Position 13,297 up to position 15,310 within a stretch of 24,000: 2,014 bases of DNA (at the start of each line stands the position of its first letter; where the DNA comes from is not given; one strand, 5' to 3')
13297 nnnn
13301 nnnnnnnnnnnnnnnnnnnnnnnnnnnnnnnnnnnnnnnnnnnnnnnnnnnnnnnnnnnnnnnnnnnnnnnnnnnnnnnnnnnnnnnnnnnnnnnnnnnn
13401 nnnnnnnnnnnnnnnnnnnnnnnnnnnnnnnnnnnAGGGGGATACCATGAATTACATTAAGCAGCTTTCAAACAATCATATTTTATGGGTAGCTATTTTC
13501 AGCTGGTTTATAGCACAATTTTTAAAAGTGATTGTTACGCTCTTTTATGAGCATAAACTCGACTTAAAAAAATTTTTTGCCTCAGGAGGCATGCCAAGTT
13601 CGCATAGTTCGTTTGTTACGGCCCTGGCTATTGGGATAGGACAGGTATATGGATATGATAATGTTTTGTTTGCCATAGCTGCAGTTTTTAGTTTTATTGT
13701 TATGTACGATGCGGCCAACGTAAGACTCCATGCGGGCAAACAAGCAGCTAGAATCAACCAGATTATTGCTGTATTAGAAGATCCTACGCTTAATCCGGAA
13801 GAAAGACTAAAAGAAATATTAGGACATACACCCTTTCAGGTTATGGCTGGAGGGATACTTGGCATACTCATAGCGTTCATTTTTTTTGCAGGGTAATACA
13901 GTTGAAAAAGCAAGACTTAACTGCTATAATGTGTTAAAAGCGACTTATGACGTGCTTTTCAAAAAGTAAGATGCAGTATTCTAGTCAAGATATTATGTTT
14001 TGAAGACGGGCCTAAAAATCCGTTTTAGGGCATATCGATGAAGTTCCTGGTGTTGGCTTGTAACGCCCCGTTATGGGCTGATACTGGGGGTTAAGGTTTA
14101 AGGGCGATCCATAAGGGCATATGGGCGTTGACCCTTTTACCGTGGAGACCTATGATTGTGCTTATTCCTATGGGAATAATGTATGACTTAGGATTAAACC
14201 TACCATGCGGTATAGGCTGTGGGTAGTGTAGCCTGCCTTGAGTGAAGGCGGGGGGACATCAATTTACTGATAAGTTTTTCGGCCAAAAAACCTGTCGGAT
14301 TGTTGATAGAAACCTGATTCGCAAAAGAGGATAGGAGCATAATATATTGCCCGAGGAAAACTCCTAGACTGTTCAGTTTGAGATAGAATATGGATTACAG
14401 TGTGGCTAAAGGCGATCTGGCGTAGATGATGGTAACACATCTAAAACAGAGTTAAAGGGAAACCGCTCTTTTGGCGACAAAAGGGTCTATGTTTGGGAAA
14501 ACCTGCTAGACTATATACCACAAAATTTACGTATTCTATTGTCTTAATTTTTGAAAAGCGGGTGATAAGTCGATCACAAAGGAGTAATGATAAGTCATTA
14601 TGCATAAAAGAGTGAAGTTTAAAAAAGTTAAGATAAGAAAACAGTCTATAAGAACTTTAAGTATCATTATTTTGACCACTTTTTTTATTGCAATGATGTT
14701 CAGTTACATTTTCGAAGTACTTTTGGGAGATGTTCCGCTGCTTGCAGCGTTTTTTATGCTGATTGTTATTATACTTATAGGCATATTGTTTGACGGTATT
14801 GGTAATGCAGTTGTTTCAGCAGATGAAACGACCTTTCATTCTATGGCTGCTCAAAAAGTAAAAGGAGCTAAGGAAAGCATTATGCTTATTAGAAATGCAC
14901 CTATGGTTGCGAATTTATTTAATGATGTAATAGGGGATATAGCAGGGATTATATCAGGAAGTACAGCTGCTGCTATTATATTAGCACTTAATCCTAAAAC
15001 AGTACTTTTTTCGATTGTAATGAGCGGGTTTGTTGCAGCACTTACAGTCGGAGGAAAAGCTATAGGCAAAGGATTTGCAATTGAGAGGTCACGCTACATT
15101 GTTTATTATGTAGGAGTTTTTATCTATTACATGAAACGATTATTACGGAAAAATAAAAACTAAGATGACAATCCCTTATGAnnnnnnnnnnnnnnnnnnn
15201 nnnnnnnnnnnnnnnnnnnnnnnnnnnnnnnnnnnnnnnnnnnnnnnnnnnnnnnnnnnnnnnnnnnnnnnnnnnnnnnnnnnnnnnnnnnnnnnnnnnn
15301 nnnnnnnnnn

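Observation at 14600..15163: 187-aa membrane protein with a DxxxD motif immediately downstream of the RNA: candidate OapA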

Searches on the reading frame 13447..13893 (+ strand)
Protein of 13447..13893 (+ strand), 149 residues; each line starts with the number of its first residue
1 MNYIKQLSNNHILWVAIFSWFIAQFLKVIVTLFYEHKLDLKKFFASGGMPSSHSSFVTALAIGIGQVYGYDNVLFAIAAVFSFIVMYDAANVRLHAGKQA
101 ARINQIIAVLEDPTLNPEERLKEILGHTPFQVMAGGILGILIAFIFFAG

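Call 4: search_protein_families(library=pfam, proteins=[window:13447-13893:+], max_evalue=0.01)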
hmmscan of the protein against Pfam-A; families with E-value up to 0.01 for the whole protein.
window:13447-13893:+ (149 aa): 3 families
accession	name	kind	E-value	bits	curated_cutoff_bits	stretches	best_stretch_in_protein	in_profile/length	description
PF02681.20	DUF212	-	5.6e-51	172.4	26.5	1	9-142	2-126/126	Divergent PAP2 family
PF01569.27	PAP2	-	0.0046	17.2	27.2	0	42-87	40-94/130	PAP2 superfamily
PF11877.13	DUF3397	-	0.0047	17.6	25.9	1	4-45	49-90/112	Protein of unknown function (DUF3397)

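Call 5: search_protein_families(library=ncbifam, proteins=[window:13447-13893:+], max_evalue=0.01)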
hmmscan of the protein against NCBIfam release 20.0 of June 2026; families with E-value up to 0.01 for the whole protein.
window:13447-13893:+ (149 aa): 0 families

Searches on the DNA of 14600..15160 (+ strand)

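Call 25: search_rna_families(sources=[L015, L029, L036, L069, L004, L008, L014, L044, L024, L053, L037, L038, L055, L058, L064, L079, L073, L077, L047, L067], threshold=gathering)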
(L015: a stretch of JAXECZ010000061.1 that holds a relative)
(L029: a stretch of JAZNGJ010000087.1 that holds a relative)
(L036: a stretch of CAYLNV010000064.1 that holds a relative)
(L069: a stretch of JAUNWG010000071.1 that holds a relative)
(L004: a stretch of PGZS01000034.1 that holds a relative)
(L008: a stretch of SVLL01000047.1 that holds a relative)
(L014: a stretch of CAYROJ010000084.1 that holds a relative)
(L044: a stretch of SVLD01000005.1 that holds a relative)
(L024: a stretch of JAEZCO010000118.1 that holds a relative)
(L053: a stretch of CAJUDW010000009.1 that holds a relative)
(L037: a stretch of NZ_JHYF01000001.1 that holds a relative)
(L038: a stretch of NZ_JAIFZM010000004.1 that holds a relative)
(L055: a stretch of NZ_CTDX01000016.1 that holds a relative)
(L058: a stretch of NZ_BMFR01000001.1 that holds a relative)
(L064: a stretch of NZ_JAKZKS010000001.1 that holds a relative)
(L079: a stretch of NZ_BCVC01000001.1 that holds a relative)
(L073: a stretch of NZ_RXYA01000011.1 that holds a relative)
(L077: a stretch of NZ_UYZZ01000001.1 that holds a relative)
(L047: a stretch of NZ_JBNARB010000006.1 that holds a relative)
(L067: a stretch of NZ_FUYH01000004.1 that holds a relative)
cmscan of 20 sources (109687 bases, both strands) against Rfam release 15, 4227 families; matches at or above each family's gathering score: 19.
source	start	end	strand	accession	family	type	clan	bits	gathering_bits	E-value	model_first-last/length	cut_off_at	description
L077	2276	2882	+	RF01071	OLE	Gene;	-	556.9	50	2.4e-160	1-616/616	no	Ornate Large Extremophilic RNA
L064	2294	2915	+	RF01071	OLE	Gene;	-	533.1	50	2.7e-153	1-616/616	no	Ornate Large Extremophilic RNA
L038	2340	2963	+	RF01071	OLE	Gene;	-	530.7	50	1.4e-152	1-616/616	no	Ornate Large Extremophilic RNA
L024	2249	2926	+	RF01071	OLE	Gene;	-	524.6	50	9.4e-151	1-616/616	no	Ornate Large Extremophilic RNA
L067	2345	2947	+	RF01071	OLE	Gene;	-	523.8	50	1.6e-150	1-616/616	no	Ornate Large Extremophilic RNA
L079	2353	2974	+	RF01071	OLE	Gene;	-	506.7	50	1.9e-145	1-616/616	no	Ornate Large Extremophilic RNA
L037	2271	2872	+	RF01071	OLE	Gene;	-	506.2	50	2.7e-145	1-616/616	no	Ornate Large Extremophilic RNA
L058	2337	2961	+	RF01071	OLE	Gene;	-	505.6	50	4e-145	1-616/616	no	Ornate Large Extremophilic RNA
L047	2315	2896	+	RF01071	OLE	Gene;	-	504.9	50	6.3e-145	1-616/616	no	Ornate Large Extremophilic RNA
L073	2288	2875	+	RF01071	OLE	Gene;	-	470.9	50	7.7e-135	1-616/616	no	Ornate Large Extremophilic RNA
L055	2335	2938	+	RF01071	OLE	Gene;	-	465.5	50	3.2e-133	1-616/616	no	Ornate Large Extremophilic RNA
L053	1673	2343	+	RF01071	OLE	Gene;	-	418.7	50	2.5e-119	1-616/616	no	Ornate Large Extremophilic RNA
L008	1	569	+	RF01071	OLE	Gene;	-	376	50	1.1e-106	77-616/616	5'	Ornate Large Extremophilic RNA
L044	1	516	+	RF01071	OLE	Gene;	-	319.6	50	6.1e-90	131-616/616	5'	Ornate Large Extremophilic RNA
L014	1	370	+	RF01071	OLE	Gene;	-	245.8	50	4.8e-68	255-616/616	5'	Ornate Large Extremophilic RNA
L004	1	394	+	RF01071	OLE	Gene;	-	213.9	50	1.4e-58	203-616/616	5'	Ornate Large Extremophilic RNA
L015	1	162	+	RF01071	OLE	Gene;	-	118.1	50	3.7e-30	454-616/616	5'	Ornate Large Extremophilic RNA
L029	1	151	+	RF01071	OLE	Gene;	-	103.3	50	9.3e-26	465-616/616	5'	Ornate Large Extremophilic RNA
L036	1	115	+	RF01071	OLE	Gene;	-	74.1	50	4.2e-17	501-616/616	5'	Ornate Large Extremophilic RNA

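Call 41: search_rna_families(source=L069, start=1, end=1200, threshold=evalue, max_evalue=1)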
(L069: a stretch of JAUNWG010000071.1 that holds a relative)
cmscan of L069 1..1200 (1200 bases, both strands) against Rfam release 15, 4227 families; matches with E-value up to 1: 0.
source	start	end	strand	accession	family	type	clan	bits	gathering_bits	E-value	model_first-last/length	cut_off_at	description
